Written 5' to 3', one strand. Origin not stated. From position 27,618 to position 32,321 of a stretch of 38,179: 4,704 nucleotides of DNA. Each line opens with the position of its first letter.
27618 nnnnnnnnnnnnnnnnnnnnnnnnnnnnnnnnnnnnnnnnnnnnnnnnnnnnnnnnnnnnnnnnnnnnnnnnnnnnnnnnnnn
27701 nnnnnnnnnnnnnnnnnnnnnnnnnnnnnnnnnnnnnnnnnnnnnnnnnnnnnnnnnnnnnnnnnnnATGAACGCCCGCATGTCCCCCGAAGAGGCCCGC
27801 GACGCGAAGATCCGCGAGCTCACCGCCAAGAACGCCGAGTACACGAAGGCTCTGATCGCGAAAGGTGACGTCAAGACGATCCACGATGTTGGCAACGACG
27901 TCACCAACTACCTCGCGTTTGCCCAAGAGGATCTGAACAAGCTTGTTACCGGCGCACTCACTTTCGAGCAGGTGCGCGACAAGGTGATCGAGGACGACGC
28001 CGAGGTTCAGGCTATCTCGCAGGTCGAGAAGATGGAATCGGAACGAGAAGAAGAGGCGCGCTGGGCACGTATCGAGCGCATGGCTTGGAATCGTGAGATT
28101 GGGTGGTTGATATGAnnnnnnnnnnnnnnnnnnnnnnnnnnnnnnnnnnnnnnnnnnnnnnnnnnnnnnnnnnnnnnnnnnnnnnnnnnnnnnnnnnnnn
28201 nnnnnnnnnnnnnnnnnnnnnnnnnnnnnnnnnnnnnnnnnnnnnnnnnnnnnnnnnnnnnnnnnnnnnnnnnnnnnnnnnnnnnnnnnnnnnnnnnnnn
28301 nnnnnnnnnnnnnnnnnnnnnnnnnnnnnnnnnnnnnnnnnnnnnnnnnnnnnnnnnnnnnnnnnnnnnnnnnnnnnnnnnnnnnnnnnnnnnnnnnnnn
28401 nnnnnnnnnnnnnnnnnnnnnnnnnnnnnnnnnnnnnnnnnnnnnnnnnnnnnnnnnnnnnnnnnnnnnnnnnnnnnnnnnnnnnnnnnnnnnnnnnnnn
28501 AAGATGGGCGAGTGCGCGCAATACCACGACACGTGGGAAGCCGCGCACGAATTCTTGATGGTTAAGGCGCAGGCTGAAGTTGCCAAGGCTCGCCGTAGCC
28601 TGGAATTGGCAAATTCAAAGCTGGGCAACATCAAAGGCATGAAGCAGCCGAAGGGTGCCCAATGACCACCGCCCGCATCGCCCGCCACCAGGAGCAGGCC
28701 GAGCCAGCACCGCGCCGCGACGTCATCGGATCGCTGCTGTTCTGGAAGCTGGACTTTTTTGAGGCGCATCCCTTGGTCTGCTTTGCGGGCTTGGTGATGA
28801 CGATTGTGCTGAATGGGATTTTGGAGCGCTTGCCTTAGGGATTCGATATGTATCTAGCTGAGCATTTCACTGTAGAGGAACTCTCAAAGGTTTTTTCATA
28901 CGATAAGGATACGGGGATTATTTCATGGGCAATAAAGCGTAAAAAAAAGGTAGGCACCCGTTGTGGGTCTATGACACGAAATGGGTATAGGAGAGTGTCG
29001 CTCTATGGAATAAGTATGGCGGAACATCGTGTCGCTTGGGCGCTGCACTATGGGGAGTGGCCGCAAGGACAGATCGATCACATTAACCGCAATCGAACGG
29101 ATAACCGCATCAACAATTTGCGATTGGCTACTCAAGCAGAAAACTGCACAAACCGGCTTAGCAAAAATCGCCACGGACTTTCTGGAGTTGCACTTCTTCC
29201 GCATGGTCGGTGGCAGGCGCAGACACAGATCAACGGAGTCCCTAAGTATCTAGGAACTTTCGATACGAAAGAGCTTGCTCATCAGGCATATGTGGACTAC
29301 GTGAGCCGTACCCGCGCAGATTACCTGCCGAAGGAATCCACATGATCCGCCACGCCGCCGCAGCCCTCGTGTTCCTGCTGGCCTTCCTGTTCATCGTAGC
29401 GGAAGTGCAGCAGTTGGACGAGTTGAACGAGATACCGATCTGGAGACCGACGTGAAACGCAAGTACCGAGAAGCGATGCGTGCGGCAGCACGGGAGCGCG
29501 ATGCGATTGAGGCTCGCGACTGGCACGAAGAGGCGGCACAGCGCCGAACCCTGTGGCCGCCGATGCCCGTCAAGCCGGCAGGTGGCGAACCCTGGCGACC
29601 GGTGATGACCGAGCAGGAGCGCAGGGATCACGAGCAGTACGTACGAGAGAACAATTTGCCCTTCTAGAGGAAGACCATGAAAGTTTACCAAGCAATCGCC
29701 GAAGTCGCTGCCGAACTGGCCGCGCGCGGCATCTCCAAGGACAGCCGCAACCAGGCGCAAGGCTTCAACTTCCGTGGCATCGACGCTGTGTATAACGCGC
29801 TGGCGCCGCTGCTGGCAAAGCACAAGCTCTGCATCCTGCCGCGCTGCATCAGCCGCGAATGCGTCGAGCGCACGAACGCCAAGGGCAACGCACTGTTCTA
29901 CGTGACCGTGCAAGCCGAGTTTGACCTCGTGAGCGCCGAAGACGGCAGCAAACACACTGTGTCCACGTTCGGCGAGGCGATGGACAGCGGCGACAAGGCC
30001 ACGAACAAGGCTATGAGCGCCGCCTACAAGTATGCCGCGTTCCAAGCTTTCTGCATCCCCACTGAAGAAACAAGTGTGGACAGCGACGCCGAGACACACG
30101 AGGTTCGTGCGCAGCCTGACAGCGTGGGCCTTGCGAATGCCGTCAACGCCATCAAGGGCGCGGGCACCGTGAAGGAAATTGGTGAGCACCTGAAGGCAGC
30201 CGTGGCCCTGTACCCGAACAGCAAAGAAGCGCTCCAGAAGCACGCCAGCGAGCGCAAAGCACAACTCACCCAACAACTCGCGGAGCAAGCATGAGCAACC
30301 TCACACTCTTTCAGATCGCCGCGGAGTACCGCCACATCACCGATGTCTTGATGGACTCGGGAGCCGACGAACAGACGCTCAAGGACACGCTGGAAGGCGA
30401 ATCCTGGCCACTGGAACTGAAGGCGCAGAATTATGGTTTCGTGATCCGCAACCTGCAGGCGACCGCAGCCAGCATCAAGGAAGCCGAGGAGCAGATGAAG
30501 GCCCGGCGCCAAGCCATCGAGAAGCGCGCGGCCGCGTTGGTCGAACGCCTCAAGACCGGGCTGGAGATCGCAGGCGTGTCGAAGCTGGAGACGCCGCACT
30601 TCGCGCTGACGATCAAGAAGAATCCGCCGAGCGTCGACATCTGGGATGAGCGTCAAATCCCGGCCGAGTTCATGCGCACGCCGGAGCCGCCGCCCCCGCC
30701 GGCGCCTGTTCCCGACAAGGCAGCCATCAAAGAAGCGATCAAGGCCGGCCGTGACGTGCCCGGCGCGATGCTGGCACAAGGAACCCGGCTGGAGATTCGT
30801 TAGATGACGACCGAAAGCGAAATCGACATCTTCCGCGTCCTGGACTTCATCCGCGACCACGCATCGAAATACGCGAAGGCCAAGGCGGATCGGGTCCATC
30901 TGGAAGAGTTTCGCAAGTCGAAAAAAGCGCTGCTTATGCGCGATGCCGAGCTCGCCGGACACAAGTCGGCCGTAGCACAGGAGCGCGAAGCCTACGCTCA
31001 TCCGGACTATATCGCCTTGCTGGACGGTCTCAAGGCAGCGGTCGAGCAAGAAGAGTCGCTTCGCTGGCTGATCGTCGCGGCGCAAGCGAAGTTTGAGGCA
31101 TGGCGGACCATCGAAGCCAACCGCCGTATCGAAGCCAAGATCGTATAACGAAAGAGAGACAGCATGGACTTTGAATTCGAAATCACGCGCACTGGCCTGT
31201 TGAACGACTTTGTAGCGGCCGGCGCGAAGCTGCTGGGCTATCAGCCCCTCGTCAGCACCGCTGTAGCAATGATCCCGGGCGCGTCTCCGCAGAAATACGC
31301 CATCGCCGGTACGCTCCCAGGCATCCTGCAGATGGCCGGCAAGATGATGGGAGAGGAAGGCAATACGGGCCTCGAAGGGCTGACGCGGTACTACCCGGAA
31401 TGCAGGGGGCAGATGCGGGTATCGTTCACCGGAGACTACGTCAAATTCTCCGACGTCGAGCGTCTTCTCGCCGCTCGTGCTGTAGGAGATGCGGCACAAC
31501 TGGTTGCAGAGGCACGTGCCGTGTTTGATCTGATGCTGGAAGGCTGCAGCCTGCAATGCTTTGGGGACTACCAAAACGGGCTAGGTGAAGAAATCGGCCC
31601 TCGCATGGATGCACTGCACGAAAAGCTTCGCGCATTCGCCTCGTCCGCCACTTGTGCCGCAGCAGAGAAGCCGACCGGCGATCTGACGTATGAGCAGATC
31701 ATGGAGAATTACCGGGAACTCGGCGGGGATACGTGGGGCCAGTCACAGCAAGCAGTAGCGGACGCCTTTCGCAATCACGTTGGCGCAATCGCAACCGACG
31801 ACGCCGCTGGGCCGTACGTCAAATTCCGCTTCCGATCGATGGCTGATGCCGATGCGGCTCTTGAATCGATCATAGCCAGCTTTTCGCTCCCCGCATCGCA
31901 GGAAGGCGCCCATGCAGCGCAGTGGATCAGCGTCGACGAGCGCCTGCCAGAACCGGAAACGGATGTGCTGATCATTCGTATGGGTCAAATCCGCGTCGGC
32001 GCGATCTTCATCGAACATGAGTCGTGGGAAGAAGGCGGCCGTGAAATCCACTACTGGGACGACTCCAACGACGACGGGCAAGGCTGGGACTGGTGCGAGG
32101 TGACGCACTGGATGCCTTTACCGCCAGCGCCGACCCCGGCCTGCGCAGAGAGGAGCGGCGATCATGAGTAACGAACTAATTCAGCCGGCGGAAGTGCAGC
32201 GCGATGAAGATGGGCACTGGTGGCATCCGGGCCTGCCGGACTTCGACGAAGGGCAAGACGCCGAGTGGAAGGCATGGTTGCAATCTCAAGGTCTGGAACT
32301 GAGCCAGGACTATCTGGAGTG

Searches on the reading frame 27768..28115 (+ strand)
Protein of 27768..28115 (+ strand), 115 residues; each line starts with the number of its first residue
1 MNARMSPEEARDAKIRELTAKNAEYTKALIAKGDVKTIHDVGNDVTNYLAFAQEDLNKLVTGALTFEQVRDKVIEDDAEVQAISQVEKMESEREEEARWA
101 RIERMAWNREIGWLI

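Call 95: search_protein_families(library=pfam, proteins=[window:27768-28115:+], max_evalue=0.01)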
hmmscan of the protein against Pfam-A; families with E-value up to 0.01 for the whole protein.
window:27768-28115:+ (115 aa): 1 family
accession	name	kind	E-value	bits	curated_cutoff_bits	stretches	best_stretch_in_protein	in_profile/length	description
PF02426.22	MIase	-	0.0054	17.3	26.7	0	6-59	11-64/90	Muconolactone delta-isomerase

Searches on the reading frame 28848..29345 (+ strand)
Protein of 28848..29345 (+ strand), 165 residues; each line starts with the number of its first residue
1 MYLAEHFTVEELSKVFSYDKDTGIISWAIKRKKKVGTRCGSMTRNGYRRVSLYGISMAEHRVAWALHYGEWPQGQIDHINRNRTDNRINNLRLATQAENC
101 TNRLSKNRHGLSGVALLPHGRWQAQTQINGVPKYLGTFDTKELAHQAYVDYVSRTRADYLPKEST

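Call 95: search_protein_families(library=pfam, proteins=[window:28848-29345:+], max_evalue=0.01)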
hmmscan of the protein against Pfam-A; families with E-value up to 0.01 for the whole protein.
window:28848-29345:+ (165 aa): 1 family
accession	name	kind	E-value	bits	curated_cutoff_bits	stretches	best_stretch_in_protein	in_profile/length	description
PF13392.12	HNH_3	-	2.7e-18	65.8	24.8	1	60-99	4-44/46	HNH endonuclease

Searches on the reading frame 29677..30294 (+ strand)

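Call 95: search_protein_families(library=pfam, proteins=[window:29677-30294:+], max_evalue=0.01)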
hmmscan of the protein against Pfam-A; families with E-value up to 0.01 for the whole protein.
window:29677-30294:+ (205 aa): 1 family
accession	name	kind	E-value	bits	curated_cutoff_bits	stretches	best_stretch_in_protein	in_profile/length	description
PF04404.17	ERF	-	2.2e-22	80.1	25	1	3-142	1-130/153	ERF superfamily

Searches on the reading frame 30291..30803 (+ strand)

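Call 95: search_protein_families(library=pfam, proteins=[window:30291-30803:+], max_evalue=0.01)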
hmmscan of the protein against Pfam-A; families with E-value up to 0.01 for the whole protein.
window:30291-30803:+ (170 aa): 1 family
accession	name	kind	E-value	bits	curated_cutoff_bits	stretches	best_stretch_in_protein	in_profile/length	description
PF05565.16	Sipho_Gp157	-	3.7e-45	154.3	28.6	1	5-170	1-162/162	Siphovirus Gp157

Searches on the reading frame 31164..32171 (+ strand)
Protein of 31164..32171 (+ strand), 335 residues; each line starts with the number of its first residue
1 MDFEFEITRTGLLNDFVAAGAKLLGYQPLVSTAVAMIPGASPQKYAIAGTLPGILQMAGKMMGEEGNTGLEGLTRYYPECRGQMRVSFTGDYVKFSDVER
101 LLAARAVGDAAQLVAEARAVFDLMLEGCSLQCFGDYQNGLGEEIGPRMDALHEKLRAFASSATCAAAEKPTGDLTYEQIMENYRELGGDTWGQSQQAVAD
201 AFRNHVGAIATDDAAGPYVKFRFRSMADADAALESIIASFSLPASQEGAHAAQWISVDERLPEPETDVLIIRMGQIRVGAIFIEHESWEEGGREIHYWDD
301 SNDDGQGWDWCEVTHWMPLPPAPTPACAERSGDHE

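Call 95: search_protein_families(library=pfam, proteins=[window:31164-32171:+], max_evalue=0.01)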
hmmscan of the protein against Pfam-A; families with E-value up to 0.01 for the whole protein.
window:31164-32171:+ (335 aa): 1 family
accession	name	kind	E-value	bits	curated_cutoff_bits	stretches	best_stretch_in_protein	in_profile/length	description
PF04448.17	DUF551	-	1.6e-12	48.5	22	1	253-324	1-68/68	Protein of unknown function (DUF551)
